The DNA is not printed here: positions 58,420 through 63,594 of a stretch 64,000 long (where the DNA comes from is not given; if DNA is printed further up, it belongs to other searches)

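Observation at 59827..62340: Fourteen tandem ~60 aa six-cysteine repeats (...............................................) in a 1625 aa secreted protein: an unrecognised Cys-rich repeat module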

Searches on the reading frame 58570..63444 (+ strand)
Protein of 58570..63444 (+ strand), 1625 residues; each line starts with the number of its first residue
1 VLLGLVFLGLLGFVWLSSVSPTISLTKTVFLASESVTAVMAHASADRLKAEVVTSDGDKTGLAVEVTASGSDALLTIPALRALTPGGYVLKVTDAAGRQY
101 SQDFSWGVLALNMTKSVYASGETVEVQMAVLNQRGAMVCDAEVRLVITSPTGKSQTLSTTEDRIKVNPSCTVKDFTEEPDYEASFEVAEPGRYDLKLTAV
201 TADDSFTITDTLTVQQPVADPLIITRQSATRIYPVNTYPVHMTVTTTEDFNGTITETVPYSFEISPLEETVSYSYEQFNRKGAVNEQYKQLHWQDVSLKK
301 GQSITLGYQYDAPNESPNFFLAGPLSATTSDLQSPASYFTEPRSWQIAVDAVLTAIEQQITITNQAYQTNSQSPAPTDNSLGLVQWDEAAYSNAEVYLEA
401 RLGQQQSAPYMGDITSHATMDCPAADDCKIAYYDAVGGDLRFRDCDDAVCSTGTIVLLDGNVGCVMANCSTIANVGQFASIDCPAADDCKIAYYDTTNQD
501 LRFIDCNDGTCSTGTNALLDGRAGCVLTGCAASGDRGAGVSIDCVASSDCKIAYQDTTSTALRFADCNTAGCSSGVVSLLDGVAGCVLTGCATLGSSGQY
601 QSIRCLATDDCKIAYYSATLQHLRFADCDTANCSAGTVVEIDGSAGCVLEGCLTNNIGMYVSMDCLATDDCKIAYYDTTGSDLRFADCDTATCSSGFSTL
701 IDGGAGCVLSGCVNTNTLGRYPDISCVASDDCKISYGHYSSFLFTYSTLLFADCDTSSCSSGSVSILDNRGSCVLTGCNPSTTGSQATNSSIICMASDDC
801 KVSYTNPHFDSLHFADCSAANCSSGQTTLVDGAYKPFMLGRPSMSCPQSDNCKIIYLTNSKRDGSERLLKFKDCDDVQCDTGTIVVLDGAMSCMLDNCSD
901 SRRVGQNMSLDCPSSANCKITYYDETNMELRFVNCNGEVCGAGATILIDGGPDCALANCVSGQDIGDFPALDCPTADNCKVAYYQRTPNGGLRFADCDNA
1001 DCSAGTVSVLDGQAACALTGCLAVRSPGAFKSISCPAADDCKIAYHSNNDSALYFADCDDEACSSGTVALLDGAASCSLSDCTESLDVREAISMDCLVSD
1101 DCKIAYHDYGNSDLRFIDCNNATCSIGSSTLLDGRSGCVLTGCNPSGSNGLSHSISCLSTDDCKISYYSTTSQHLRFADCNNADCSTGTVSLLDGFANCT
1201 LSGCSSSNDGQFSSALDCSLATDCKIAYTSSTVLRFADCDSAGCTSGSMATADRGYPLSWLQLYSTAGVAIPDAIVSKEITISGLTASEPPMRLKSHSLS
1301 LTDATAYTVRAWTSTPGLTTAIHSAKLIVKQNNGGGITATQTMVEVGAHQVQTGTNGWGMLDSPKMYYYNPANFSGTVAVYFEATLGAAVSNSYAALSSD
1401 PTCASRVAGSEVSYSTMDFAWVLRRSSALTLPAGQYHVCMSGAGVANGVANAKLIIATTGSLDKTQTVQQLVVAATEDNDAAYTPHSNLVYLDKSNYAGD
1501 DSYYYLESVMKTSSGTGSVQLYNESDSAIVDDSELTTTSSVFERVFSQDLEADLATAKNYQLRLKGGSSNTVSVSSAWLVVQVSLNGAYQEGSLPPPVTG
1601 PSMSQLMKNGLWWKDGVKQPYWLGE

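Call 4: search_protein_families(library=pfam, proteins=[window:58570-63444:+], max_evalue=1)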
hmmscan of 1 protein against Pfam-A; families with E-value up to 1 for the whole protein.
window:58570-63444:+ (1625 aa): 4 families
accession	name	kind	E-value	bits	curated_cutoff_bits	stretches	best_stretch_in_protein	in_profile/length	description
PF01835.25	MG2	-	0.0014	19.4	32.8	1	115-156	8-49/96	MG2 domain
PF11797.14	WxLIP_HBD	-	0.0023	18.3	28.9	1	124-220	43-134/138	WxL Interacting Protein, host binding domain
PF21426.3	GBS104-like_Ig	-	0.07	14.4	26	1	251-318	4-79/112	Tip pilin GBS104-like, Ig-like domain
PF00319.23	SRF-TF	-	0.18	11.7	26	1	137-156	28-47/48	SRF-type transcription factor (DNA-binding and dimerisation domain)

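Call 6: search_protein_families(library=ncbifam, proteins=[window:58570-63444:+], max_evalue=1)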
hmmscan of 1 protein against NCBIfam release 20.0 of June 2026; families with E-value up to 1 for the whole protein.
window:58570-63444:+ (1625 aa): 0 families

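Call 12: search_solved_structures(query=window:58570-63444:+, max_evalue=1)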
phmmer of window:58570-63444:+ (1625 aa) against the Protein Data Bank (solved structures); distinct sequences matched with E-value up to 1: 2.
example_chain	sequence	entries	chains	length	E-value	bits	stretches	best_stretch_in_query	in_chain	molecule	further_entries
6fwx_A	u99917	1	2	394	0.22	12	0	51-100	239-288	Titin,Titin,Titin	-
9ibi_A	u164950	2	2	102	0.34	11.4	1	290-325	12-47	Titin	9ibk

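Call 13: find_homologous_proteins(query=window:58570-63444:+, max_evalue=0.001)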
Query window:58570-63444:+ (1625 aa): 101 proteins with E <= 0.001 among 8000 candidates.
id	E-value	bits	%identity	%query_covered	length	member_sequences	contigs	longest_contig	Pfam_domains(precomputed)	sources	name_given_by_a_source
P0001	0.0e+0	3687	100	100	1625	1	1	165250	-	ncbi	-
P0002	0.0e+0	1342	44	100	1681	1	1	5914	-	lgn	-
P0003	0.0e+0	1048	39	84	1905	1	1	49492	PF01551.30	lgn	-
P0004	0.0e+0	1021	39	97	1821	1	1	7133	-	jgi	jgi:hypothetical protein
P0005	4.6e-256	871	38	76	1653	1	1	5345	-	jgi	jgi:hypothetical protein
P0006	8.8e-248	844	41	58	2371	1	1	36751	PF07953.21,PF13385.14,PF10102.15,PF02210.32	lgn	-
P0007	6.0e-243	828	41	76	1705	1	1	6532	-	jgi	jgi:hypothetical protein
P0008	4.0e-241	822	42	51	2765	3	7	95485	PF07953.21,PF00354.25,PF13385.14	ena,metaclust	metaclust:\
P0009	1.2e-204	701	41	50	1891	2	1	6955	-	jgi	jgi:hypothetical protein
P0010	3.5e-202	693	41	61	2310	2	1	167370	PF22925.4,PF07953.21,PF00354.25,PF13385.14,PF02973.23,PF02210.32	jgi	jgi:hypothetical protein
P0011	1.5e-195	671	40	50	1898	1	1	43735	-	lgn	-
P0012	2.8e-173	597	33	46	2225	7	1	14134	PF13632.13,PF13641.13,PF13384.13,PF13551.13,PF01527.27,PF13518.13,PF02796.22,PF01710.23,PF00535.33,PF13565.13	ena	-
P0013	2.8e-142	494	33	48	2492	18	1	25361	PF13632.13,PF13506.14,PF13641.13,PF13384.13,PF13551.13,PF01527.27,PF13518.13,PF02796.22,PF06056.19,PF00535.33,PF13565.13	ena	-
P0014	1.2e-129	452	45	28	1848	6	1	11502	PF13385.14,PF01835.26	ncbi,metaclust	ncbi:MAG: hypothetical protein UY28_C0042G0003, partial [Candidatus Amesbacteria bacterium GW2011_GW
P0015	1.1e-124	436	32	64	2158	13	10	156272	PF13632.13,PF13641.13,PF13384.13,PF13551.13,PF01527.27,PF13518.13,PF00535.33,PF13565.13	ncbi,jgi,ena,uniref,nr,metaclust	ncbi:hypothetical protein A2W70_00230 [Candidatus Curtissbacteria bacterium RIFCSPLOWO2_02_41_11]|un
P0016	1.1e-109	386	32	51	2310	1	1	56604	PF13632.13,PF13641.13,PF13384.13,PF13551.13,PF01527.27,PF13518.13,PF02796.22,PF00535.33,PF13565.13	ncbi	-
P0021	6.8e-73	264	40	15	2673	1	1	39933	PF01551.30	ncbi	-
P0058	4.1e-45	172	38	16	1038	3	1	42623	PF01551.30,PF01835.26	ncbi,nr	ncbi:MAG: M23 family metallopeptidase [Candidatus Levybacteria bacterium]|nr:M23 family metallopepti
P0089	1.8e-26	110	34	17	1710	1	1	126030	PF01839.30,PF22847.3,PF13517.13,PF04041.20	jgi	jgi:predicted GH43/DUF377 family glycosyl hydrolase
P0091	2.8e-19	86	25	19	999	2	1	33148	PF15892.12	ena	-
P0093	1.2e-16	78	23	43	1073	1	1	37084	PF09151.17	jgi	jgi:hypothetical protein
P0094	1.7e-14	70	27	25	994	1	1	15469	-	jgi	jgi:hypothetical protein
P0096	3.8e-12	63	28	25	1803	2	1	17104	PF16655.13,PF23376.2,PF28407.1,PF00041.28,PF16656.12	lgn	-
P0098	9.2e-9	51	23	46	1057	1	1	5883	PF20009.5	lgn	-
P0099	1.4e-5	41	20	46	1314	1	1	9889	PF13715.13,PF15976.12,PF15892.12,PF13620.13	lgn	-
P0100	2.3e-5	40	25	19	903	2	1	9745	-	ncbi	-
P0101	3.2e-4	36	25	18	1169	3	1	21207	PF00528.28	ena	-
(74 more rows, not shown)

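Call 28: search_protein_families(library=pfam, proteins=[P0089, P0091, P0093, P0094, P0096, P0098, P0100, P0101], max_evalue=0.1)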
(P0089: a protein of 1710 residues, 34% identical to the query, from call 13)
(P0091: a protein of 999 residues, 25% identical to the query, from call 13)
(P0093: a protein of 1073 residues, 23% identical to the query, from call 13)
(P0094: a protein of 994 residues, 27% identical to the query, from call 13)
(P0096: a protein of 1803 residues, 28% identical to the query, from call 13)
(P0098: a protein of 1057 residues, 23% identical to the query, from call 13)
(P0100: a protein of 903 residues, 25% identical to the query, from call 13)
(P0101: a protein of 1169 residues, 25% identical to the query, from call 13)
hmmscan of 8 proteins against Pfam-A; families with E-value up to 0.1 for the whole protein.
P0089 (1710 aa): 6 families
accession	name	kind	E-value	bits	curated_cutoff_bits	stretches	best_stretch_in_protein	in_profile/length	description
PF13517.12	FG-GAP_3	-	7.5e-13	49.3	26.9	5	1567-1622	1-61/61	FG-GAP-like repeat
PF04041.19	Glyco_hydro_130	-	3.2e-11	43.2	26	1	651-723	49-119/320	beta-1,4-mannooligosaccharide phosphorylase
PF01839.29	FG-GAP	-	4.3e-10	39.7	22.1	2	1561-1581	3-23/37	FG-GAP repeat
PF25670.1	Phage_tail_C_2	-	0.00046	20.7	27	0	1578-1615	36-73/133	Phage tail protein C-terminal domain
PF02012.26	BNR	-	0.013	15.8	27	0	862-871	2-11/12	BNR/Asp-box repeat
PF24793.1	GINT1_N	-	0.037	13.5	27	0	841-872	71-102/304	Glucosamine inositolphosphorylceramide transferase 1, N-terminal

P0091 (999 aa): 2 families
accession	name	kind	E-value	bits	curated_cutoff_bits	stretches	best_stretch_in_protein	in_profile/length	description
PF15892.11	BNR_4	-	3e-06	27.2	27.3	0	525-560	228-266/272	BNR repeat-containing family member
PF13585.12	CHU_C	-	0.0062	17.1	27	1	918-986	15-72/86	CHU_C Type IX secretion signal domain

P0093 (1073 aa): 3 families
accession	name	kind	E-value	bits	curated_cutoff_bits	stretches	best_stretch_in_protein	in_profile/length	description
PF09151.16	DUF1936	-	2.5e-06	27.6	25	0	928-941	17-30/34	Domain of unknown function (DUF1936)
PF15892.11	BNR_4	-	6.6e-05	22.8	27.3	0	450-488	219-257/272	BNR repeat-containing family member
PF08197.16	TT_ORF2a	-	0.018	15.5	22.1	0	871-900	12-41/49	pORF2a truncated protein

P0094 (994 aa): 3 families
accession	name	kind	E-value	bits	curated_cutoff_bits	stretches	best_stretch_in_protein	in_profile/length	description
PF19127.6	Choline_bind_3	-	0.033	14.6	27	0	288-299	31-42/47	Choline-binding repeat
PF13860.13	FlgD_ig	-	0.035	14.5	27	0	931-983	20-77/79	FlgD Ig-like domain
PF13585.12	CHU_C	-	0.053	14.1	27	0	920-983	13-74/86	CHU_C Type IX secretion signal domain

P0096 (1803 aa): 5 families
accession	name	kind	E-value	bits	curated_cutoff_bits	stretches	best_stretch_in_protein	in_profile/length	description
PF16656.11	Pur_ac_phosph_N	-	8.3e-41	138.9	30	6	1257-1333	12-93/93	Purple acid Phosphatase, N-terminal domain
PF00041.27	fn3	-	3.9e-23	81.9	25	4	1489-1565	4-69/84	Fibronectin type III domain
PF16655.11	PhoD_N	-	3.5e-09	37.5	30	0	1296-1322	59-84/90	PhoD-like phosphatase, N-terminal domain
PF25788.1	Ig_Rha78A_N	-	1.4e-05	25.7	27.4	1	943-1023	13-96/105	Rha78A-like, N-terminal immunoglobulin domain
PF17425.8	Arylsulfotran_N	-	0.065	13.8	24.2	0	1406-1444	45-83/88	Arylsulfotransferase Ig-like domain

P0098 (1057 aa): 3 families
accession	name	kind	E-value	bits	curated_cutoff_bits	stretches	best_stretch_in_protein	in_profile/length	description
PF20009.4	GEVED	-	5.2e-13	50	24.4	1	833-907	2-78/78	GEVED domain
PF15892.11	BNR_4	-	0.0029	17.4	27.3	0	660-678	227-245/272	BNR repeat-containing family member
PF18884.5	TSP3_bac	-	0.0035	17.6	25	1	912-934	1-22/22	Bacterial TSP3 repeat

P0100 (903 aa): 1 family
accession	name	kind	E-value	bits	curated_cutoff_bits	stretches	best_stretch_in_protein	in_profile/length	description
PF03422.21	CBM_6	-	0.0029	18.3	28.9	1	772-890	1-123/125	Carbohydrate binding module (family 6)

P0101 (1169 aa): 5 families
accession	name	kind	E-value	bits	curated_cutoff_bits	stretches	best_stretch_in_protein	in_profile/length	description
PF00528.27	BPD_transp_1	-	1.9e-27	96.6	26.4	1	984-1168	1-184/184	Binding-protein-dependent transport system inner membrane component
PF12911.12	OppC_N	-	0.00047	20.4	23.9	1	34-63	7-36/53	N-terminal TM domain of oligopeptide transport permease C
PF13570.13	Beta-prop_ACSF4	-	0.0007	19.5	133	1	652-688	54-90/329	Beta-alanine-activating enzyme, beta-propeller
PF13360.13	PQQ_2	-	0.021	14.9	27.6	1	627-687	17-61/233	Outer membrane protein assembly factor BamB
PF13648.12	Lipocalin_4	-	0.068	14.5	22.4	0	342-397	5-61/89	Lipocalin-like domain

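Call 38: find_encoding_contigs(protein=P0001, flank=3000, max_places=3)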
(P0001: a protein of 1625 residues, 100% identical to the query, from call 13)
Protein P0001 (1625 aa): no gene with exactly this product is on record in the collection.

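Call 39: search_protein_families(library=pfam, proteins=[P0003, P0006, P0015, P0021], max_evalue=0.00001)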
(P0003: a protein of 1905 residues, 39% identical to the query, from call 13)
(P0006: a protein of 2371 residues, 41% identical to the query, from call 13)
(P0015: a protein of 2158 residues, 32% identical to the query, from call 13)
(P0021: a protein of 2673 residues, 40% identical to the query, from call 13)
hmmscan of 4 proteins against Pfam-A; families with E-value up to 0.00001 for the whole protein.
P0003 (1905 aa): 1 family
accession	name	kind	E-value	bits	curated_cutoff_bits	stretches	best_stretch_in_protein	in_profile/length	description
PF01551.29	Peptidase_M23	-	6.8e-26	90.7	28.7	1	437-528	2-95/96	Peptidase family M23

P0006 (2371 aa): 4 families
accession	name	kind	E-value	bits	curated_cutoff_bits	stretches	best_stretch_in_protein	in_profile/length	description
PF13385.13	Laminin_G_3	-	3.5e-117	388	27.6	5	1985-2129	7-151/151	Concanavalin A-like lectin/glucanases superfamily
PF02210.31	Laminin_G_2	-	5.2e-10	40.3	22.9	0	2259-2347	22-123/126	Laminin G domain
PF10102.14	DUF2341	-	2.7e-09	37.8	23.4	1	88-145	1-60/84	Domain of unknown function (DUF2341)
PF07953.20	Toxin_R_bind_N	-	3.2e-08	33.9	23.8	1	185-337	4-151/191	Clostridium neurotoxin, N-terminal receptor binding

P0015 (2158 aa): 7 families
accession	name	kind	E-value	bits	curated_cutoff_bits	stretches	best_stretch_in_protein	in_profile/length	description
PF00535.33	Glycos_transf_2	-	6.2e-16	59.2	23.3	1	433-563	1-104/168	Glycosyl transferase family 2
PF13641.12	Glyco_tranf_2_3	-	3.7e-15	57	27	1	432-706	3-229/230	Glycosyltransferase like family 2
PF13632.12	Glyco_trans_2_3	-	9.4e-15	55.4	27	1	595-772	29-175/198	Glycosyl transferase family group 2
PF13518.12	HTH_28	-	9.5e-14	51.6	25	0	9-46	2-38/52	Helix-turn-helix domain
PF01527.26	HTH_Tnp_1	-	2.2e-13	50.7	24.1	0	2-47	5-50/75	Transposase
PF13384.12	HTH_23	-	5.9e-13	48.6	24.6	1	143-187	5-49/50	Homeodomain-like domain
PF13565.12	HTH_32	-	1.3e-08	35.7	33.7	0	172-258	1-71/73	Homeodomain-like domain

P0021 (2673 aa): 1 family
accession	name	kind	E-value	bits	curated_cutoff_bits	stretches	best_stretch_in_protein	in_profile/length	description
PF01551.29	Peptidase_M23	-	6e-29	100.5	28.7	1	477-565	2-92/96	Peptidase family M23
